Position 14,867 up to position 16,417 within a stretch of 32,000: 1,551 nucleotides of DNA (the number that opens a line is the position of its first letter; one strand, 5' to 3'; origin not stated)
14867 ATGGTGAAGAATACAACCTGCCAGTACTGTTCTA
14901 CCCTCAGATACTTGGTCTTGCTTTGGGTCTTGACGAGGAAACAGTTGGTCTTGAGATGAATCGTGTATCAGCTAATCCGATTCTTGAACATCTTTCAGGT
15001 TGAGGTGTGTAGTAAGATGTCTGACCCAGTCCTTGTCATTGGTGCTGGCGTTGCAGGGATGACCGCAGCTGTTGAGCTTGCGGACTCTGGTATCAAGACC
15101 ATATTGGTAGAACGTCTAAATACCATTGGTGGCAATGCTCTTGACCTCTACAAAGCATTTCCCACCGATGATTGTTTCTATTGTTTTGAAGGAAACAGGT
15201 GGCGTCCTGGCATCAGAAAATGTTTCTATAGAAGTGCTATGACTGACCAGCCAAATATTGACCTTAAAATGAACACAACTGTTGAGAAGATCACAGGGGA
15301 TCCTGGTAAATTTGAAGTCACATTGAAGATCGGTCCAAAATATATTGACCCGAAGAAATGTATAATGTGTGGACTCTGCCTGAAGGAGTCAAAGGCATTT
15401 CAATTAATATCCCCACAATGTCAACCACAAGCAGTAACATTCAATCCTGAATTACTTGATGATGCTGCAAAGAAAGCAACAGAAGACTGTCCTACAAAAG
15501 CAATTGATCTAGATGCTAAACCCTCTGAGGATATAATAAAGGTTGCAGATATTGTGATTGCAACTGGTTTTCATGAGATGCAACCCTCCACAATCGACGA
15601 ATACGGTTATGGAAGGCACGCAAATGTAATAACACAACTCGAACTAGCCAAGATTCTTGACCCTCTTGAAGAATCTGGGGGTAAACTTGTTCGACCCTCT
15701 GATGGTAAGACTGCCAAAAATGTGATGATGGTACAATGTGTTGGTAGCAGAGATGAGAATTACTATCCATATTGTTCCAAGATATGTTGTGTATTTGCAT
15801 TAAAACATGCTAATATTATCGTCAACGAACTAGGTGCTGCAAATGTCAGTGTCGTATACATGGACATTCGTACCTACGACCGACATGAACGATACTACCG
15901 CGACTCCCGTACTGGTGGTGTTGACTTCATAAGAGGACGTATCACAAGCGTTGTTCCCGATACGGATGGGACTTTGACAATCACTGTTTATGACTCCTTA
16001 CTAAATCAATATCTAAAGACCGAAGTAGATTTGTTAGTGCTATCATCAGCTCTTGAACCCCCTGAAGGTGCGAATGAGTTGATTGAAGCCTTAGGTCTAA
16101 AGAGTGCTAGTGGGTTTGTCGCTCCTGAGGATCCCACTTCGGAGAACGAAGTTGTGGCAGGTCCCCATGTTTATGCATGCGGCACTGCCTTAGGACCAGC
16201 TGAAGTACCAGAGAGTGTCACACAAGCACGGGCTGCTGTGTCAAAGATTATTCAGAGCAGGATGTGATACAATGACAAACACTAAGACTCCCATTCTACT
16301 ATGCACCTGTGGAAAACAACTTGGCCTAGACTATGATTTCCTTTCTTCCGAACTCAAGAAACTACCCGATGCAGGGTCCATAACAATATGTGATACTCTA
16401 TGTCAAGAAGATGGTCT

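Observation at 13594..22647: Hydrogenase-less, Etf-less Hdr-type operon (hdrC-hdrB-hdrA-hdrA/mvhD-gltD-like) followed by an acyl-CoA dehydrogenase: candidate new electron-bifurcating module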

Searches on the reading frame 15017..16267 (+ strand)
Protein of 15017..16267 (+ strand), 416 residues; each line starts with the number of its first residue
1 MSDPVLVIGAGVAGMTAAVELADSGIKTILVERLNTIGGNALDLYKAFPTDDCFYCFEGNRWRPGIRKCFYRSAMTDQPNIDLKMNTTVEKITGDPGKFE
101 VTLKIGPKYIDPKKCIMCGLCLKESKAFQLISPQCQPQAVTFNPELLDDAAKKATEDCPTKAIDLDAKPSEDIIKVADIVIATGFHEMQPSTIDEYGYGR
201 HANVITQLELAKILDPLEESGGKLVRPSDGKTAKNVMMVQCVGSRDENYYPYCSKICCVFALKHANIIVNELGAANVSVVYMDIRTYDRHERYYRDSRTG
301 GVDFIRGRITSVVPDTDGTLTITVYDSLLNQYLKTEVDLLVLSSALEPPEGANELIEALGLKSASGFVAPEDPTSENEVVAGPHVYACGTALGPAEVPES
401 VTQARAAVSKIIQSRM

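Call 4: search_protein_families(library=pfam, proteins=[window:15017-16267:+], max_evalue=0.01)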
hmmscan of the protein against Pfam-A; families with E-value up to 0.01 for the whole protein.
window:15017-16267:+ (416 aa): 16 families
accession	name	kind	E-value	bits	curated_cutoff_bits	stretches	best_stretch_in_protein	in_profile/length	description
PF07992.20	Pyr_redox_2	-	4.5e-12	46.4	26.1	1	5-47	3-45/291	Pyridine nucleotide-disulphide oxidoreductase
PF12831.13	FAD_oxidored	-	3.3e-09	37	27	1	5-42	2-39/416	FAD dependent oxidoreductase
PF00890.30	FAD_binding_2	-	1.5e-07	31.4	20.4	1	5-40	2-37/414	FAD binding domain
PF13450.12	NAD_binding_8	-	1.8e-07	31.7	21.9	1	7-41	1-35/68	NAD(P)-binding Rossmann-like domain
PF00070.33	Pyr_redox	-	7.4e-07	30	22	1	5-43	2-39/82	Pyridine nucleotide-disulphide oxidoreductase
PF01494.25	FAD_binding_3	-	4.1e-06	26.7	22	1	4-36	3-35/349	FAD binding domain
PF01134.28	GIDA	-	8.8e-06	25.5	22.1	1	5-38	2-36/391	Glucose inhibited division protein A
PF01266.30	DAO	-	1.3e-05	25.3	27.9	1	5-38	2-35/353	FAD dependent oxidoreductase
PF13738.12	Pyr_redox_3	-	2.8e-05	23.9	30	0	6-35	1-31/305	Pyridine nucleotide-disulphide oxidoreductase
PF13459.11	Fer4_15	-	0.00016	22.8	22.4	1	109-164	2-65/66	4Fe-4S single cluster domain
PF01946.23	Thi4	-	0.0002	21.1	26.2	1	5-40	20-56/235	Thi4 family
PF03486.20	HI0933_like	-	0.00025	21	50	1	5-38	3-36/244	HI0933-like protein Rossmann domain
PF01593.30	Amino_oxidase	-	0.00066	19.5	19.8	0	12-41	1-30/443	Flavin containing amine oxidoreductase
PF00037.32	Fer4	-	0.00085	19.5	21.1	1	109-122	2-15/24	4Fe-4S binding domain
PF13370.11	Fer4_13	-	0.0039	18.3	24.5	1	110-164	1-57/58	4Fe-4S single cluster domain of Ferredoxin I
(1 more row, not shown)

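Call 5: search_protein_families(library=ncbifam, proteins=[window:15017-16267:+], max_evalue=0.001)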
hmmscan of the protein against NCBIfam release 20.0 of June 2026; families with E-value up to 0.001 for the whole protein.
window:15017-16267:+ (416 aa): 55 families (the best 25 are shown)
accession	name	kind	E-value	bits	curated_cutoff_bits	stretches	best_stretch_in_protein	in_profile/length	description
NF040770.1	hetero_SS_HdrA2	exception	1.2e-85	288.2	1100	1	4-412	141-557/777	CoB-CoM heterodisulfide reductase HdrA2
NF041778.1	hetero_SS_HdrA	equivalog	6.4e-82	275.6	1400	1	5-409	145-564/771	ferredoxin:CoB-CoM heterodisulfide reductase subunit HdrA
NF041891.1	hdrA_Methbact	equivalog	1.2e-79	268.5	1300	1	4-412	135-553/762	ferredoxin:CoB-CoM heterodisulfide reductase subunit HdrA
TIGR03467.1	HpnE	equivalog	5.4e-08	32.6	283.05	1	5-41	1-37/430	hydroxysqualene dehydroxylase HpnE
TIGR01813.1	flavo_cyto_c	subfamily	1.3e-07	30.8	285.45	1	5-42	2-40/444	flavocytochrome c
TIGR02734.1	crtI_fam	subfamily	3.5e-07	29.3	238.1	1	5-42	1-38/504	phytoene desaturase family protein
TIGR01350.1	lipoamide_DH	equivalog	1.1e-06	27.6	408.8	1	5-42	4-40/461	dihydrolipoyl dehydrogenase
NF045637.1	carotdesatCrtDProt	equivalog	1.4e-06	27.2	580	1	5-41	1-37/485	1-hydroxycarotenoid 3,4-desaturase CrtD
NF009477.0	PRK12843.1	equivalog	3.5e-06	25.7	758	1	5-40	19-54/578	FAD-dependent oxidoreductase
NF003585.0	PRK05249.1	equivalog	3.6e-06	25.9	465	1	5-42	9-46/464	Si-specific NAD(P)(+) transhydrogenase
NF005882.1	PRK07843.1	equivalog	5.7e-06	25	788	1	5-41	4-40/547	3-oxosteroid 1-dehydrogenase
NF005064.0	PRK06481.1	equivalog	9.2e-06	24.6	542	1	5-42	64-101/506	flavocytochrome c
NF005560.0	PRK07233.1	equivalog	9.5e-06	24.7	252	1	5-41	3-39/435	hypothetical protein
NF058655.1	CrtID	equivalog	9.9e-06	24.7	640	1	5-45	1-41/478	bifunctional phytoene desaturase/3,4-desaturase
NF004943.0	PRK06292.2-1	equivalog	1e-05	24.6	432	1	5-42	6-43/456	dihydrolipoyl dehydrogenase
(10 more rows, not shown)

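Call 23: search_solved_structures(query=window:15017-16267:+, max_evalue=0.00001)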
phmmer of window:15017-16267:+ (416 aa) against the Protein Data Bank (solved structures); distinct sequences matched with E-value up to 0.00001: 6.
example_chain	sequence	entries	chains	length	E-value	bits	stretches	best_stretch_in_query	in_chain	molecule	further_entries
8rvv_A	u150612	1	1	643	2.9e-73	250.1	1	2-410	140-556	H(2):CoB-CoM heterodisulfide,ferredoxin reductase subunit A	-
8rvu_a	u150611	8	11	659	3e-73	250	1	2-410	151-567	H(2):CoB-CoM heterodisulfide,ferredoxin reductase subunit A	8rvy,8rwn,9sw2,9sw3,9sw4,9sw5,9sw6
9sfi_A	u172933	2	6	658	1e-72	248.3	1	5-411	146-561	CoB--CoM heterodisulfide reductase iron-sulfur subunit A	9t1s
7bkb_A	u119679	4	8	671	3.8e-64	220.1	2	155-409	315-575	CoB--CoM heterodisulfide reductase iron-sulfur subunit A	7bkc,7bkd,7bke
5odc_A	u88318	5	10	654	1.1e-63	218.6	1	5-410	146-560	Heterodisulfide reductase, subunit A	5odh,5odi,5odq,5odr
6tjr_A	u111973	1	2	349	6e-34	120.6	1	174-410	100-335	Fumarate reductase/succinate dehydrogenase flavoprotein domain protein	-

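Call 65: search_solved_structures(query=window:15017-16267:+, max_evalue=1e-50, show_alignments=5)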
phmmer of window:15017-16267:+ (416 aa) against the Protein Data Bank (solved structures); distinct sequences matched with E-value up to 1e-50: 5.
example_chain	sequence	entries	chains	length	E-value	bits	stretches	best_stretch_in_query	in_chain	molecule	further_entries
8rvv_A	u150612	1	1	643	2.9e-73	250.1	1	2-410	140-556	H(2):CoB-CoM heterodisulfide,ferredoxin reductase subunit A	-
8rvu_a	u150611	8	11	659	3e-73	250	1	2-410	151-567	H(2):CoB-CoM heterodisulfide,ferredoxin reductase subunit A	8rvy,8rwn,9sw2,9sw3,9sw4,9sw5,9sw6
9sfi_A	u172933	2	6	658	1e-72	248.3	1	5-411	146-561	CoB--CoM heterodisulfide reductase iron-sulfur subunit A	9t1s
7bkb_A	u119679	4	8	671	3.8e-64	220.1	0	155-409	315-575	CoB--CoM heterodisulfide reductase iron-sulfur subunit A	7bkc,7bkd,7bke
5odc_A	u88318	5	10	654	1.1e-63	218.6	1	5-410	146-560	Heterodisulfide reductase, subunit A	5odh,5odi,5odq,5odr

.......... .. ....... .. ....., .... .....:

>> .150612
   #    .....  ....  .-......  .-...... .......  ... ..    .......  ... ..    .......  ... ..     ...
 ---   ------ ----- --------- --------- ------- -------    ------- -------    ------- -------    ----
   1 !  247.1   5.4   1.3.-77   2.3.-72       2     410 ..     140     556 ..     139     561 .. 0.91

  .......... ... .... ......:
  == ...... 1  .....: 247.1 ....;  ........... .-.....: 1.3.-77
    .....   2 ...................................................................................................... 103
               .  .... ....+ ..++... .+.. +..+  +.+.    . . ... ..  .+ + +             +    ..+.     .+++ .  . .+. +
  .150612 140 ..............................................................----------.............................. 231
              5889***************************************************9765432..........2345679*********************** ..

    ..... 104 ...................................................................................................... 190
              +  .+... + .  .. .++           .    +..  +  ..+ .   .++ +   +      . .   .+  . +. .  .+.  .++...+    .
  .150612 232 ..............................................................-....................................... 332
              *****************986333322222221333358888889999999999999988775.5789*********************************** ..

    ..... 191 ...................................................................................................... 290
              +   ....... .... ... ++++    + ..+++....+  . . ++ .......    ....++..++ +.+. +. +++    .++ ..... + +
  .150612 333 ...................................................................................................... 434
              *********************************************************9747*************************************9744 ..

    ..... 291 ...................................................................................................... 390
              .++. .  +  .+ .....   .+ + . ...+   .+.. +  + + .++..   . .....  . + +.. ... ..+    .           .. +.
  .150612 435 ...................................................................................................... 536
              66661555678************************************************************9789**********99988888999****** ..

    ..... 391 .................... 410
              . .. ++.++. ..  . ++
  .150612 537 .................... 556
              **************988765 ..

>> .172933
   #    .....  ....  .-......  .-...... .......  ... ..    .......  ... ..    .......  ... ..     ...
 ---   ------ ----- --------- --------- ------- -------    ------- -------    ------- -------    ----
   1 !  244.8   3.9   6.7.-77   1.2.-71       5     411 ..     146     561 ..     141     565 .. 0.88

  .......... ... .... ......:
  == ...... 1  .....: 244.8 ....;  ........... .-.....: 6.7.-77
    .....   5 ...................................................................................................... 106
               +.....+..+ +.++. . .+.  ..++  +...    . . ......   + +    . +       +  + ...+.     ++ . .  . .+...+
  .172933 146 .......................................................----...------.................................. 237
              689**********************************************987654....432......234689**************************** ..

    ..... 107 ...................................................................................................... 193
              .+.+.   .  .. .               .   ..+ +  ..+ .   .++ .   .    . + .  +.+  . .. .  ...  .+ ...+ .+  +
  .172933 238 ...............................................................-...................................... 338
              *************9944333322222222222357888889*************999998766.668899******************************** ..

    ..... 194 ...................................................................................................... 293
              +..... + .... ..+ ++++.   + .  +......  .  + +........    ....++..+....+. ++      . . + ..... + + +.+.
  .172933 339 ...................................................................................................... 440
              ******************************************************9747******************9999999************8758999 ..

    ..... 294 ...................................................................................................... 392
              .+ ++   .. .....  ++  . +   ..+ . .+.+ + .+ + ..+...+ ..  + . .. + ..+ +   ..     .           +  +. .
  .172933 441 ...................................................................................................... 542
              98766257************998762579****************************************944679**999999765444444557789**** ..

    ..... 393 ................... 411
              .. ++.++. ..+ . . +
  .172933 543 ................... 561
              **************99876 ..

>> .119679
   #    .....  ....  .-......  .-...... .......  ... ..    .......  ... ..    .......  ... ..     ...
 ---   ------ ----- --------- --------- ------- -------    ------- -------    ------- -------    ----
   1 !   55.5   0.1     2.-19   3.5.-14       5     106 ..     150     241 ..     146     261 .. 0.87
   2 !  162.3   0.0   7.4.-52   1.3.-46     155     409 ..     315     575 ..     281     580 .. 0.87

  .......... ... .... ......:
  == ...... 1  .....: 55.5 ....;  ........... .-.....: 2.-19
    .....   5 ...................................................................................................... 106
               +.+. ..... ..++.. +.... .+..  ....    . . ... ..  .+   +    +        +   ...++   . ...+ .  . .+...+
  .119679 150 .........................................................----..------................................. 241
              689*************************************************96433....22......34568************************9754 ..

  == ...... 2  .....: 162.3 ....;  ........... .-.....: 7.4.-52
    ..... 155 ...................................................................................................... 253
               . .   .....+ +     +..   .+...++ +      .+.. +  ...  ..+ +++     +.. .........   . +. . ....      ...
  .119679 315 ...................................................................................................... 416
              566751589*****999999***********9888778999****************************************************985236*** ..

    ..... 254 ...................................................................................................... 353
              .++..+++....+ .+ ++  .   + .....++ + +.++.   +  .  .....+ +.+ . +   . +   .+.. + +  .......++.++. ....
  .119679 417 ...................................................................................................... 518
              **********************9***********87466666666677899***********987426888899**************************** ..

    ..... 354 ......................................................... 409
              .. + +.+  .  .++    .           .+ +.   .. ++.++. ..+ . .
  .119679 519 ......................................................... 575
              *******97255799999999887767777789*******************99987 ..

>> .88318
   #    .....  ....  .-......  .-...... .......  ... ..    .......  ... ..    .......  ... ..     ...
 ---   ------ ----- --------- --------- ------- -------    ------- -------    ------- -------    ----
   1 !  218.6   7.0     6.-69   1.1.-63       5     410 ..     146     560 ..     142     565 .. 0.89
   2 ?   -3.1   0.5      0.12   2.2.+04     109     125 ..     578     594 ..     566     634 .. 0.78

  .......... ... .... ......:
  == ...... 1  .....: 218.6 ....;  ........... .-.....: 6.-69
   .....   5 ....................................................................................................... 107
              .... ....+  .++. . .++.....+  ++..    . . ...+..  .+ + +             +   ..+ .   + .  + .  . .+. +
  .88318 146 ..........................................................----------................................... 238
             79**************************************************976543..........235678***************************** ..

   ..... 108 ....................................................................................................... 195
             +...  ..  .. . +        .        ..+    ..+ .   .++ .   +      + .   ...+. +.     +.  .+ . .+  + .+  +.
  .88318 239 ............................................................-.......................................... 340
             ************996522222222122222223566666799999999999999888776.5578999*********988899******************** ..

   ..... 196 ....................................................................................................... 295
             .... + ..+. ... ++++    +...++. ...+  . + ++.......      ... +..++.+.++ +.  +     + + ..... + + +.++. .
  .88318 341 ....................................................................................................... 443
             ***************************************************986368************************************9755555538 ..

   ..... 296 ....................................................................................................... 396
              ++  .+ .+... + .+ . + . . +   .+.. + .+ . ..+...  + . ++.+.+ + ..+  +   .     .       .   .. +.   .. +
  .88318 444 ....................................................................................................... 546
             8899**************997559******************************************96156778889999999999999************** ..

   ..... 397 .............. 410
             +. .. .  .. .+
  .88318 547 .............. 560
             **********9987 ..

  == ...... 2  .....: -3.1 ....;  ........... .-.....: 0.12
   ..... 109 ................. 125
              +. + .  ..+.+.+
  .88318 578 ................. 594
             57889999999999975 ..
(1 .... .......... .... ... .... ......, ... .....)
